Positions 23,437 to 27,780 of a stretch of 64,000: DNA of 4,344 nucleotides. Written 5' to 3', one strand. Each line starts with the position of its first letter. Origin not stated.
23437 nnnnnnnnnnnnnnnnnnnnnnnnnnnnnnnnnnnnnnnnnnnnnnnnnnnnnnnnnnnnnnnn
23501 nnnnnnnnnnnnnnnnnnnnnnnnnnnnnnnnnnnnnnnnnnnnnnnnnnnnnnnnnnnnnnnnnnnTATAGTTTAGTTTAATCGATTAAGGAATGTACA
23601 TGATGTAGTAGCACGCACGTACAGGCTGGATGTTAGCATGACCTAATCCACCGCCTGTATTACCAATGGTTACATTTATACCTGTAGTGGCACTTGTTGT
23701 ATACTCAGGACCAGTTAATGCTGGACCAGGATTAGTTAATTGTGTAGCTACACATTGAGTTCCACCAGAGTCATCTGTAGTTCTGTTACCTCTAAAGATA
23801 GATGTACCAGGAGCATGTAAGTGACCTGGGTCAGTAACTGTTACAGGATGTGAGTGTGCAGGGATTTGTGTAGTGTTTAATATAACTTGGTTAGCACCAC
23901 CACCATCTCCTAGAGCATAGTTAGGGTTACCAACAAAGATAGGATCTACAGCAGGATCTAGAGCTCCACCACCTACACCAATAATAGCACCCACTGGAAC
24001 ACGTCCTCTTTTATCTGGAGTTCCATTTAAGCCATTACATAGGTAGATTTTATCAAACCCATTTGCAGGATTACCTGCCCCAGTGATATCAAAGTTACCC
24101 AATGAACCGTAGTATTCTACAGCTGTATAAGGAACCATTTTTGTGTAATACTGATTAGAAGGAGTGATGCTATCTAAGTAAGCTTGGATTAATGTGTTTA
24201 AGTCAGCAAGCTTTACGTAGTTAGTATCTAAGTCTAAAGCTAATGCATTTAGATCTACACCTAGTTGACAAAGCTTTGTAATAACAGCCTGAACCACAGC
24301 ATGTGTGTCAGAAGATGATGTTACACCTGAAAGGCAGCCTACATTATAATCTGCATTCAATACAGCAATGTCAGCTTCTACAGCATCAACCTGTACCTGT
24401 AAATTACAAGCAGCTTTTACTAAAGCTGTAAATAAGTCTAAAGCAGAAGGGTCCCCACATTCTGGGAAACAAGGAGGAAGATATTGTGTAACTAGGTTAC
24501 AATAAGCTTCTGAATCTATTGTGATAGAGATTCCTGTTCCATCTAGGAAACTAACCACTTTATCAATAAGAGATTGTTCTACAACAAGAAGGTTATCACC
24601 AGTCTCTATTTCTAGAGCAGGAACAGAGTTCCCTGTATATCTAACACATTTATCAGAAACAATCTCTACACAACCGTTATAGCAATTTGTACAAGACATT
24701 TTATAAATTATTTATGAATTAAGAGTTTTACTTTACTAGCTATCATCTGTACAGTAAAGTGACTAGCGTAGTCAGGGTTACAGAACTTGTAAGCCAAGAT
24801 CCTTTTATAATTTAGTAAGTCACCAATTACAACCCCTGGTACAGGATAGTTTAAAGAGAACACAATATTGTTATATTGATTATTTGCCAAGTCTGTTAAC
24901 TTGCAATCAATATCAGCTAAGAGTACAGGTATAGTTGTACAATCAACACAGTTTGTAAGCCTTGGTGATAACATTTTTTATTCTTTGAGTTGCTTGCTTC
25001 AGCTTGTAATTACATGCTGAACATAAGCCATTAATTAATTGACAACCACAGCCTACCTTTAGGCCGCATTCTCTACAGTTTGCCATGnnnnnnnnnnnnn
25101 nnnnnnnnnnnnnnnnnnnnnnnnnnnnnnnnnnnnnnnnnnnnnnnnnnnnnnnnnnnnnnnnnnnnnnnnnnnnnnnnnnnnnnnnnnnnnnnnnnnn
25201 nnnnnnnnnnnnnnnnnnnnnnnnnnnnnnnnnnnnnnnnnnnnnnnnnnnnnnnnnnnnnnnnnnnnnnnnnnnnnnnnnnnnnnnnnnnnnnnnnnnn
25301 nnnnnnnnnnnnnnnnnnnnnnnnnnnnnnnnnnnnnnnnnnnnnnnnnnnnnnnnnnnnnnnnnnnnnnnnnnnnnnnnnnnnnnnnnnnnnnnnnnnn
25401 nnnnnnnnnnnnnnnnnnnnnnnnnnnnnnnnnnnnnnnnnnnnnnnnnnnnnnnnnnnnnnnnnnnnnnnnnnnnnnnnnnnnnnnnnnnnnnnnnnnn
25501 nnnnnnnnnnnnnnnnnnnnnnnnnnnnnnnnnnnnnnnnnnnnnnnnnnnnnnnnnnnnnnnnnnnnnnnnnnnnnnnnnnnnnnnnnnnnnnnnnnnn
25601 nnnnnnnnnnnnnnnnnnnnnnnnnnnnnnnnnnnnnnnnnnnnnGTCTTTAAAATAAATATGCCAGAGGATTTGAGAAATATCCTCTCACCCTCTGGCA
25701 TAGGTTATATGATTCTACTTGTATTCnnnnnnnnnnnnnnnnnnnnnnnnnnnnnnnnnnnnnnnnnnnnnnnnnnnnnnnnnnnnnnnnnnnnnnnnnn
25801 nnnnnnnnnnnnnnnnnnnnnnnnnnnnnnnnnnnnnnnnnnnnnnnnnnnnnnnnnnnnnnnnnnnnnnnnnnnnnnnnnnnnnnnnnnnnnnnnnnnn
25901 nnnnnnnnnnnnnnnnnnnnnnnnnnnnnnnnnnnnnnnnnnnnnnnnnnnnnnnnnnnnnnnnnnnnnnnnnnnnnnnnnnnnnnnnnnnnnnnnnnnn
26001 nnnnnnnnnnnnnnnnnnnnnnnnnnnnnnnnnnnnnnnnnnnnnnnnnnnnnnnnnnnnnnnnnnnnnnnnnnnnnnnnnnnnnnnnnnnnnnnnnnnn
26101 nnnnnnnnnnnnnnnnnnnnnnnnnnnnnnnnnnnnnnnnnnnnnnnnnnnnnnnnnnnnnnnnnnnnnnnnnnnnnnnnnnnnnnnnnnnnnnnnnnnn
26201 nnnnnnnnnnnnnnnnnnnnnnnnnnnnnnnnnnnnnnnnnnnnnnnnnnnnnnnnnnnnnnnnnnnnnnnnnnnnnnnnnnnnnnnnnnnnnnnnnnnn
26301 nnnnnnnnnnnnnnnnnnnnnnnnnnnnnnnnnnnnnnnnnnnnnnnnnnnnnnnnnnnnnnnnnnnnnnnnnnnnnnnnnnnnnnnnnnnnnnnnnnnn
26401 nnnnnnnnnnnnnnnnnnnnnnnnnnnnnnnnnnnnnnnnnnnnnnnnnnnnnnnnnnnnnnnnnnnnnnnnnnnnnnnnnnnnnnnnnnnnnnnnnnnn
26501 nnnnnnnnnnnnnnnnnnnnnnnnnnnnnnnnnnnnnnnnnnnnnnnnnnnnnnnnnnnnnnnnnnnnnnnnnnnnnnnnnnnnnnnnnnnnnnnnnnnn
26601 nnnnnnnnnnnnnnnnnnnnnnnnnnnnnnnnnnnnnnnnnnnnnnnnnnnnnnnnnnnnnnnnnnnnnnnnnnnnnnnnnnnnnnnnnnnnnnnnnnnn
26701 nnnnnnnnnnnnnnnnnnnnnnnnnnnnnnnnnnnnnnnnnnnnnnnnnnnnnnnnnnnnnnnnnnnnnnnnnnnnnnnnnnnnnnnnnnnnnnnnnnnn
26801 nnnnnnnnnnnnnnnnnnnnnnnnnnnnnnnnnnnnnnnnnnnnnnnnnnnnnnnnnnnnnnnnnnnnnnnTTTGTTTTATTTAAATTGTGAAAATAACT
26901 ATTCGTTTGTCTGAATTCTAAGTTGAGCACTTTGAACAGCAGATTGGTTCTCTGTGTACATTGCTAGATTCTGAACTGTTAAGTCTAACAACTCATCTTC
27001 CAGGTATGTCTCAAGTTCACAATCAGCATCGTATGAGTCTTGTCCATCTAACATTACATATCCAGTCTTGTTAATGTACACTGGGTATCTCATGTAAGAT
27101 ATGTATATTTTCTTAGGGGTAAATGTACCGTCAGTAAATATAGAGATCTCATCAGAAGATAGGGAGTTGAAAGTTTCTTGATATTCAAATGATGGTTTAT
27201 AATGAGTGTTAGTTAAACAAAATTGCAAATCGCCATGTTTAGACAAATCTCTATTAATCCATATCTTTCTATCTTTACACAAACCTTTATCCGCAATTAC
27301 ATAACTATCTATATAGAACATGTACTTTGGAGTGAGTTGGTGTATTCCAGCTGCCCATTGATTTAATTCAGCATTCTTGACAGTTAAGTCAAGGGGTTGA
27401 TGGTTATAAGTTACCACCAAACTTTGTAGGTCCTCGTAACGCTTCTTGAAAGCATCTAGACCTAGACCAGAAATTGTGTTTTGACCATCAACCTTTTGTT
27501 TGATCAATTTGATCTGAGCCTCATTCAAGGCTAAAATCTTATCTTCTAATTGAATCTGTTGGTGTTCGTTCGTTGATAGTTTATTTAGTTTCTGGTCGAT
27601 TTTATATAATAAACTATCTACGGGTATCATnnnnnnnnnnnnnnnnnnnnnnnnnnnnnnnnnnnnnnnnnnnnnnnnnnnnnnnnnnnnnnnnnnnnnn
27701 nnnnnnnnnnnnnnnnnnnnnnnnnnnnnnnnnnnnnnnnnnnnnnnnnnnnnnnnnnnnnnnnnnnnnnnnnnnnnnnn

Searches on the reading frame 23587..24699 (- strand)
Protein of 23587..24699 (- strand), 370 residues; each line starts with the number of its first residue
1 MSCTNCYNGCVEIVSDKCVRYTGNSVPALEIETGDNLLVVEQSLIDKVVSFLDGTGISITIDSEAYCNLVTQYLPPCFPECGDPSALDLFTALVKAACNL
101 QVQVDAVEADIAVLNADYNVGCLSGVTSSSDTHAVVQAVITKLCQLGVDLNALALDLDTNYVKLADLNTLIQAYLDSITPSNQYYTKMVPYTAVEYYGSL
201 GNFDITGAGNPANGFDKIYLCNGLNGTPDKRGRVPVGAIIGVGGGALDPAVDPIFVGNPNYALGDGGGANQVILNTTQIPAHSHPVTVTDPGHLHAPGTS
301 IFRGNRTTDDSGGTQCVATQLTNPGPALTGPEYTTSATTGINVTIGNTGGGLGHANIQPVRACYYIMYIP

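Call 7: search_protein_families(library=pfam, proteins=[window:23587-24699:-], max_evalue=0.01)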
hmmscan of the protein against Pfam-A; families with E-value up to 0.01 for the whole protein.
window:23587-24699:- (370 aa): 0 families

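Call 9: search_protein_families(library=phrogs, proteins=[window:23587-24699:-], max_evalue=0.001)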
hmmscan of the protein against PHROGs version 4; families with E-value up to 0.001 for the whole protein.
window:23587-24699:- (370 aa): 2 families
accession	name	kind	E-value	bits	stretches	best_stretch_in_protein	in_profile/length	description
phrog_8763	-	tail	5.3e-18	65.6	1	206-368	594-747/1024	tail protein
phrog_8469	-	tail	1.9e-13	51.4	1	211-369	141-301/303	tail fiber protein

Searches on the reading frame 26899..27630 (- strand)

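Call 26: search_protein_families(library=pfam, proteins=[window:26899-27630:-], max_evalue=0.01)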
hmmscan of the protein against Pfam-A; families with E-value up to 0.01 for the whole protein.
window:26899-27630:- (243 aa): 1 family
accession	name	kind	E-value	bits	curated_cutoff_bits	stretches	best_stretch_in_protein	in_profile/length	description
PF25710.1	CrAss_Ring_3_4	-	0.00043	20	27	1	12-231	11-226/230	Phage tail ring protein 3/4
